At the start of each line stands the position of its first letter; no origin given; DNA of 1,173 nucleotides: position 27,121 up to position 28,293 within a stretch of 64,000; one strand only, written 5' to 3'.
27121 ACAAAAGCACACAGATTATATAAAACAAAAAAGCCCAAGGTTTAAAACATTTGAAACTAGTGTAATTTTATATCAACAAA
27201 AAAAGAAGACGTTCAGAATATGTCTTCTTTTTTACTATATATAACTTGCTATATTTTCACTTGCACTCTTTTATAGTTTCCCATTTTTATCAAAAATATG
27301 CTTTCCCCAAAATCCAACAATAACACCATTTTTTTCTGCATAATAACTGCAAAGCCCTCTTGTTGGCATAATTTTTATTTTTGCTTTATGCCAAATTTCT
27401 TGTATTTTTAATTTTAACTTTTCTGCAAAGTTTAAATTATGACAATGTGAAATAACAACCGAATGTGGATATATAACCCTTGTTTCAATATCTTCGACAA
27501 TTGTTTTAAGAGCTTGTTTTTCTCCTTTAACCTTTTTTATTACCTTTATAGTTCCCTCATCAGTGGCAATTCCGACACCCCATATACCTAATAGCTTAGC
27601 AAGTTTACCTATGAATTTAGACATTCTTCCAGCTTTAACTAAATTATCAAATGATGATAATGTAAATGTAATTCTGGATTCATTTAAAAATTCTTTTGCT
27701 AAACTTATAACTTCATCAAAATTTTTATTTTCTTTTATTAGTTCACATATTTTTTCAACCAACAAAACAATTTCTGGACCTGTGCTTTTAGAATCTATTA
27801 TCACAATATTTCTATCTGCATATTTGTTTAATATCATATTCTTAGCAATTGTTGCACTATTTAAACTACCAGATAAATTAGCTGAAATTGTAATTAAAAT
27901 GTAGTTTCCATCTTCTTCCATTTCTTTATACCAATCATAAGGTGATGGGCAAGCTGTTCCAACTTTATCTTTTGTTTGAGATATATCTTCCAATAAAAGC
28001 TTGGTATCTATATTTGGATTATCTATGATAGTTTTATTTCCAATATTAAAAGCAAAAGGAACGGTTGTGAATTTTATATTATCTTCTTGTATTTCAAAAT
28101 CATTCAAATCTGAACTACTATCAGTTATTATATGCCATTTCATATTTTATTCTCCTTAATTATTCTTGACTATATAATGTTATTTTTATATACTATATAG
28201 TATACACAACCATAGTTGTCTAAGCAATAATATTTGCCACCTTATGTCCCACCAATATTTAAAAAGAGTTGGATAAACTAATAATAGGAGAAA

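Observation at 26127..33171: About 7 kb AT-rich island inserted into the tRNA-Leu / lysS bidirectional terminator, flanked by a 15-nt direct repeat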

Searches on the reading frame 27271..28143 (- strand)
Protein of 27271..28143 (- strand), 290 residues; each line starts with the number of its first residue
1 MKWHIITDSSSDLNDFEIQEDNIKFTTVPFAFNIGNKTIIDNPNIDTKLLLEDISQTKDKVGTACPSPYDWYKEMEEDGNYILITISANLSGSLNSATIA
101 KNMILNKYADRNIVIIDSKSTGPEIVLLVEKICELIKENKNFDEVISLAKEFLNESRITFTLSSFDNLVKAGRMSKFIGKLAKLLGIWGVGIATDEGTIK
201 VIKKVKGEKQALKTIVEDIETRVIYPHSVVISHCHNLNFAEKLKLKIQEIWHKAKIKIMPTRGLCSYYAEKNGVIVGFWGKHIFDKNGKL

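Call 7: search_protein_families(library=pfam, proteins=[window:27271-28143:-], max_evalue=0.01)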
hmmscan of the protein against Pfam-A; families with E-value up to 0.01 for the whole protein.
window:27271-28143:- (290 aa): 2 families
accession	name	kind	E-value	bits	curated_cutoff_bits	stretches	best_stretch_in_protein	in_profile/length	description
PF02645.21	DegV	-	5.7e-48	164.1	27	1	2-272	1-271/280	Uncharacterised protein, DegV family COG1307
PF13090.12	PP_kinase_C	-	0.0025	17.8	25.8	1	103-160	33-95/172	Polyphosphate kinase C-terminal domain 2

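Call 36: search_protein_families(library=phrogs, proteins=[window:27271-28143:-], max_evalue=0.001)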
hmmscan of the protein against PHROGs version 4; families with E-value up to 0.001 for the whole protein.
window:27271-28143:- (290 aa): 1 family
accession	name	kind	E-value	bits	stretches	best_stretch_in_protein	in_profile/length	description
phrog_17399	-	unknown function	9.4e-33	114.7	1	1-274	1-273/280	-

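Call 62: search_protein_families(library=ncbifam, proteins=[window:27271-28143:-], max_evalue=0.01)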
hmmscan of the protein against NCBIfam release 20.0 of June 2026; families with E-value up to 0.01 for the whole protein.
window:27271-28143:- (290 aa): 2 families
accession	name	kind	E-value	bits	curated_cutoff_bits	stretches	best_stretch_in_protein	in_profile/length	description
TIGR00762.1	DegV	domain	2.6e-51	174.4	99.7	1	4-278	2-275/276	DegV family EDD domain-containing protein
NF038249.1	fatty_FakB1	equivalog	9.2e-17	61.1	350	1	1-283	1-284/286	fatty acid kinase binding subunit FakB1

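Call 65: find_homologous_proteins(query=window:27271-28143:-, max_evalue=1e-60)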
Query window:27271-28143:- (290 aa): 373 proteins with E <= 1e-60 among 2234 candidates; the best 120 are listed.
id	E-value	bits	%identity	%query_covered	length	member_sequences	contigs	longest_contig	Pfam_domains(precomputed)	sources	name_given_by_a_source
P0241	2.1e-125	436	67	100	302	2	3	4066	PF02645.22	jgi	-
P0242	1.7e-117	410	65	98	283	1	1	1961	PF02645.22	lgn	-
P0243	2.1e-113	396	64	98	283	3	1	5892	PF02645.22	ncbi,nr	ncbi:MAG: DegV family EDD domain-containing protein [Clostridia bacterium]|nr:DegV family EDD domain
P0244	2.9e-113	396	64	97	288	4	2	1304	PF02645.22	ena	-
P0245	6.1e-107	375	62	97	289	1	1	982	PF02645.22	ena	-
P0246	5.3e-92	326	52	96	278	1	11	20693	PF02645.22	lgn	-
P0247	2.1e-91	324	52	96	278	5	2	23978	PF02645.22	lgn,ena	-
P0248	7.3e-91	322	52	96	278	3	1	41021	PF02645.22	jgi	-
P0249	1.1e-90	322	51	96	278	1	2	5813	PF02645.22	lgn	-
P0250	4.2e-90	320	52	96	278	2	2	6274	PF02645.22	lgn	-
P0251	6.8e-87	309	49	96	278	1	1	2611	PF02645.22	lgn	-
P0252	2.1e-86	308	50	96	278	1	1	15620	PF02645.22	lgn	-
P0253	3.0e-86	307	49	96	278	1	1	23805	PF02645.22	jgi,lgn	jgi:DegV family protein with EDD domain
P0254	6.9e-86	306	49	96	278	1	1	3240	PF02645.22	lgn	-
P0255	1.2e-85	305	50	96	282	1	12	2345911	PF02645.22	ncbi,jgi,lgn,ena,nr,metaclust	ncbi:MAG: DegV family EDD domain-containing protein [Clostridiales bacterium]|nr:DegV family EDD dom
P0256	1.3e-85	305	49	96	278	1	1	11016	PF02645.22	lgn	-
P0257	1.8e-85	305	49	96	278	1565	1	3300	PF02645.22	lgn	-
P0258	3.9e-85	303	48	96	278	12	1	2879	PF02645.22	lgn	-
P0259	4.2e-85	303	51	96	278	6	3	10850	PF02645.22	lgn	-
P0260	4.9e-85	303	48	96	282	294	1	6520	PF02645.22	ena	-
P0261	7.8e-85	303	48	96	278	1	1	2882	PF02645.22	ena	-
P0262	8.1e-85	302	49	96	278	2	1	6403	PF02645.22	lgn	-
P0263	1.0e-84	302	50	96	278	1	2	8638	PF02645.22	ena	-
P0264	1.3e-84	302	49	96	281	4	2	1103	PF02645.22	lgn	-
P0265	1.4e-84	302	48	96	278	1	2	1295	PF02645.22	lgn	-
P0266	1.4e-84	302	49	96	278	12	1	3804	PF02645.22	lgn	-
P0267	2.1e-84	301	49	96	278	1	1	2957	PF02645.22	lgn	-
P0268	3.0e-84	301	65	73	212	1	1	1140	PF02645.22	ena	-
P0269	3.0e-84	301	49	96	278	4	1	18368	PF02645.22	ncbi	-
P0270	3.9e-84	300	48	96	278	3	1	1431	PF02645.22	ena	-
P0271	9.8e-84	299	50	96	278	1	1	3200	PF02645.22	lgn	-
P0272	1.9e-83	298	48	96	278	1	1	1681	PF02645.22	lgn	-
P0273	1.9e-83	298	49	96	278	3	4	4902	PF02645.22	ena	-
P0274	1.9e-83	298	49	96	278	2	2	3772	PF02645.22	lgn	-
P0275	2.3e-83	298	48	96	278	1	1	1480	PF02645.22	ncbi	-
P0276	3.0e-83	297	49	96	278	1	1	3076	PF02645.22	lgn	-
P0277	3.0e-83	297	48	96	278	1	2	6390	PF02645.22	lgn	-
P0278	3.1e-83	297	48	96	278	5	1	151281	PF02645.22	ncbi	-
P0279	5.3e-83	296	47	96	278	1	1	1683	PF02645.22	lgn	-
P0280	1.7e-82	295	49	96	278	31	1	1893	PF02645.22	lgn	-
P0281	1.8e-82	295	48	96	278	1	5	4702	PF02645.22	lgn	-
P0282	2.0e-82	295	49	97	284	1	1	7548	PF02645.22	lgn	-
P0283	2.8e-82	294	47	96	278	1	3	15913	PF02645.22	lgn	-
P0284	4.1e-82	294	47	96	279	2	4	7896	PF02645.22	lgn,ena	-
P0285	5.0e-82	293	48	96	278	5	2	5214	PF02645.22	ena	-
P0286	6.1e-82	293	49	96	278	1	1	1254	PF02645.22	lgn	-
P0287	8.2e-82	293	48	96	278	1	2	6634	PF02645.22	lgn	-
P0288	9.3e-82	292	47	96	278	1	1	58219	PF02645.22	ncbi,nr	ncbi:MAG: DegV family protein [Clostridium sp.]|nr:DegV family protein [Clostridium sp.]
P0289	1.1e-81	292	49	96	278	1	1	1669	PF02645.22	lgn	-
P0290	1.1e-81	292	47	96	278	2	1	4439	PF02645.22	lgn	-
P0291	1.2e-81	292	47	96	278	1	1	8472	PF02645.22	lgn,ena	-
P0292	1.3e-81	292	49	96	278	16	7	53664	PF02645.22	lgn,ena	-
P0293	1.6e-81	292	46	98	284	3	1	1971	PF02645.22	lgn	-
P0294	3.4e-81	291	49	96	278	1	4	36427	PF02645.22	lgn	-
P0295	3.8e-81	290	47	96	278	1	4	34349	PF02645.22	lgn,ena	-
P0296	4.5e-81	290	48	96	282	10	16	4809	PF02645.22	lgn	-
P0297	4.7e-81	290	51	96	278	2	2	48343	PF02645.22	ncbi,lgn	-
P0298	6.0e-81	290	46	96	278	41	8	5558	PF02645.22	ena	-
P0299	1.5e-80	288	47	96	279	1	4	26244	PF02645.22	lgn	-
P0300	1.9e-80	288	47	96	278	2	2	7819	PF02645.22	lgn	-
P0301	4.3e-80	287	47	96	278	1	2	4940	PF02645.22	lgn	-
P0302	5.9e-80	287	46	96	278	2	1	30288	PF02645.22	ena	-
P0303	7.6e-80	286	46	96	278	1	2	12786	PF02645.22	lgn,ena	-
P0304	8.5e-80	286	46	96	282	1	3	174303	PF02645.22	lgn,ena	-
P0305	8.6e-80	286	45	96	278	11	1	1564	PF02645.22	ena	-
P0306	9.9e-80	286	46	96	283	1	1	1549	PF02645.22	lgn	-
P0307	1.1e-79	286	48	96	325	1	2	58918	PF02645.22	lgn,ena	-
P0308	1.2e-79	285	47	97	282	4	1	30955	PF02645.22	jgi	-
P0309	1.4e-79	285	47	98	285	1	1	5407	PF02645.22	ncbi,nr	ncbi:MAG: DegV family protein [[Eubacterium] siraeum]|nr:DegV family protein [[Eubacterium] siraeum]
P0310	2.2e-79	285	47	96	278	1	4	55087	PF02645.22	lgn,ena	-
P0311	2.8e-79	284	46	96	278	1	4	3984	PF02645.22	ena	-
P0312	4.9e-79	283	47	96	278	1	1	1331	PF02645.22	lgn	-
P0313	8.1e-79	283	47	96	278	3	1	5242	PF02645.22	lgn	-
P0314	8.9e-79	283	46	96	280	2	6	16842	PF02645.22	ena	-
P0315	1.7e-78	282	46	96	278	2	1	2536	PF02645.22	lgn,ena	-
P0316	1.8e-78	282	47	96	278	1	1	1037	PF02645.22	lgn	-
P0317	1.9e-78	282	46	96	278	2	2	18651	PF02645.22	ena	-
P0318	2.6e-78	281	47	96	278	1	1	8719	PF02645.22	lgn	-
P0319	2.8e-78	281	47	96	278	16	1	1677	PF02645.22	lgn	-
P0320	3.4e-78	281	45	96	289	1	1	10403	PF02645.22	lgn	-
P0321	4.7e-78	280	47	96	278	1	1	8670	PF02645.22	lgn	-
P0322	5.2e-78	280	47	96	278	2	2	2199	PF02645.22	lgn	-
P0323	7.0e-78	280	46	96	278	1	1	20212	PF02645.22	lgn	-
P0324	7.4e-78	280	46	96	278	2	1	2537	PF02645.22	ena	-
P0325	8.0e-78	280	48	96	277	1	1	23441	PF02645.22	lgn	-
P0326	1.1e-77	279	47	96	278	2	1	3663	PF02645.22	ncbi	-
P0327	1.9e-77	278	44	96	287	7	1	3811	PF02645.22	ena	-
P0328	2.2e-77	278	46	96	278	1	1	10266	PF02645.22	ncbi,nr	ncbi:MAG: DegV family protein [Roseburia sp.]|nr:DegV family protein [Roseburia sp.]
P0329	3.8e-77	277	46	96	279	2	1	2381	PF02645.22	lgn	-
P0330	4.1e-77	277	49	96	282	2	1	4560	PF02645.22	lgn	-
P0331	5.7e-77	277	45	96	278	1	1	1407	PF02645.22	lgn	-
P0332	8.9e-77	276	47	95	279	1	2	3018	PF02645.22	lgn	-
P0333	1.4e-76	275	47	96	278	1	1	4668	PF02645.22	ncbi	-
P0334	1.4e-76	275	46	96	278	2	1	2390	PF02645.22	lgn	-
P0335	1.9e-76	275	46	96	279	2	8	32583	PF02645.22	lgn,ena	-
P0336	2.1e-76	275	46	96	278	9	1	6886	PF02645.22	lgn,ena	-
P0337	2.3e-76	275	46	96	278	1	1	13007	PF02645.22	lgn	-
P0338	2.5e-76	275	45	96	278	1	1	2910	PF02645.22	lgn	-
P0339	4.3e-76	274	46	96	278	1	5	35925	PF02645.22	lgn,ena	-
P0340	5.5e-76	273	45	96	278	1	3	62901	PF02645.22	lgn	-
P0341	7.6e-76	273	46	96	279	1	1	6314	PF02645.22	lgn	-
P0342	9.2e-76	273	46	96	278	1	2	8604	PF02645.22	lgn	-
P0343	9.2e-76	273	46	96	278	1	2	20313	PF02645.22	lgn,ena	-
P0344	1.1e-75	272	46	96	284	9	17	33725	PF02645.22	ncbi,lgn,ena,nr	ncbi:MAG: DegV family protein [Eubacteriaceae bacterium]|nr:DegV family protein [Eubacteriaceae bact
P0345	1.2e-75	272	47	96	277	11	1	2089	PF02645.22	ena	-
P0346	1.6e-75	272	46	96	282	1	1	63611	PF02645.22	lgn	-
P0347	1.8e-75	272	45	96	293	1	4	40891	PF02645.22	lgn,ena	-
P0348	1.8e-75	272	47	96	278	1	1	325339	PF02645.22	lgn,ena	-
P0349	2.1e-75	272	44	96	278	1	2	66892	PF02645.22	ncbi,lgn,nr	ncbi:MAG: DegV family protein [Eubacteriales bacterium]|nr:DegV family protein [Eubacteriales bacter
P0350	2.3e-75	271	46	96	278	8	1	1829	PF02645.22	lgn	-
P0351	2.3e-75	271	45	96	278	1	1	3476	PF02645.22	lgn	-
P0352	2.8e-75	271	48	96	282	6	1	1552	PF02645.22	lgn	-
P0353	4.0e-75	271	44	96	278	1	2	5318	PF02645.22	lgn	-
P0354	6.0e-75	270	48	96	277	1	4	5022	PF02645.22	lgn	-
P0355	9.2e-75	269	47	96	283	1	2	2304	PF02645.22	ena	-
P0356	1.1e-74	269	47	96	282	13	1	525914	PF02645.22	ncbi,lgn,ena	-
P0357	1.2e-74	269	45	96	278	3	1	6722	PF02645.22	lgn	-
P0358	1.4e-74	269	46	96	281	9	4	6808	PF02645.22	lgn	-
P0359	1.6e-74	269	47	96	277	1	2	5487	PF02645.22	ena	-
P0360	1.9e-74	268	48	96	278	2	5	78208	PF02645.22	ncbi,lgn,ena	-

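Call 66: find_encoding_contigs(protein=P0243, flank=10000, max_places=4)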
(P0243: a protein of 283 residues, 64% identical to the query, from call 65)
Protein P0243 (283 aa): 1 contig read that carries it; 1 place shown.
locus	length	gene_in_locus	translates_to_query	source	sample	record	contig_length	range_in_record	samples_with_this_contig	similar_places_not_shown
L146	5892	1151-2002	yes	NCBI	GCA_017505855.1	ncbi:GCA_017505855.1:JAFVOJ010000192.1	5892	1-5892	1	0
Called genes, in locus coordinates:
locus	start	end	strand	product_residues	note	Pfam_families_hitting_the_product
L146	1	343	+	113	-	PF12672:DUF3793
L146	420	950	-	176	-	PF14278:TetR_C_8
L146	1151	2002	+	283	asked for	PF02645:DegV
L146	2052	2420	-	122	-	PF01325:Fe_dep_repress, PF12802:MarR_2 (weak), PF13412:HTH_24 (faint), PF02742:Fe_dep_repr_C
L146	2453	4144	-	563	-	PF05833:NFACT_N, PF05670:NFACT-R_1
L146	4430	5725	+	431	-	PF05697:Trigger_N, PF00254:FKBP_C, PF05698:Trigger_C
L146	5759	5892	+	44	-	PF00574:CLP_protease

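Call 67: find_encoding_contigs(protein=P0241, flank=10000, max_places=4)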
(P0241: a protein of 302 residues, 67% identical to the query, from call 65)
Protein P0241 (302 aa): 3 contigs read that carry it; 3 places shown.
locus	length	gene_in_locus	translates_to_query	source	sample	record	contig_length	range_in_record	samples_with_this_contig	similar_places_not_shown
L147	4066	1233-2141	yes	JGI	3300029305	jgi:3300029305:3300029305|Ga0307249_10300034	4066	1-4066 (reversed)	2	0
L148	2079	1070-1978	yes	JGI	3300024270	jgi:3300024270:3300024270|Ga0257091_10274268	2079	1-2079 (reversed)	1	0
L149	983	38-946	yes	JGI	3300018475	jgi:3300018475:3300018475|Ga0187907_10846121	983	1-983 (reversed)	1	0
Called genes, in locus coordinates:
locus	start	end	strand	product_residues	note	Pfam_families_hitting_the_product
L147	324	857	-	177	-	PF14278:TetR_C_8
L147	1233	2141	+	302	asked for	PF02645:DegV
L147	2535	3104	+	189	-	PF02632:BioY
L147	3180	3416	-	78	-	-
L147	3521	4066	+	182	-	?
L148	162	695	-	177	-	PF14278:TetR_C_8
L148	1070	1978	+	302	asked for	PF02645:DegV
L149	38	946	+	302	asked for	PF02645:DegV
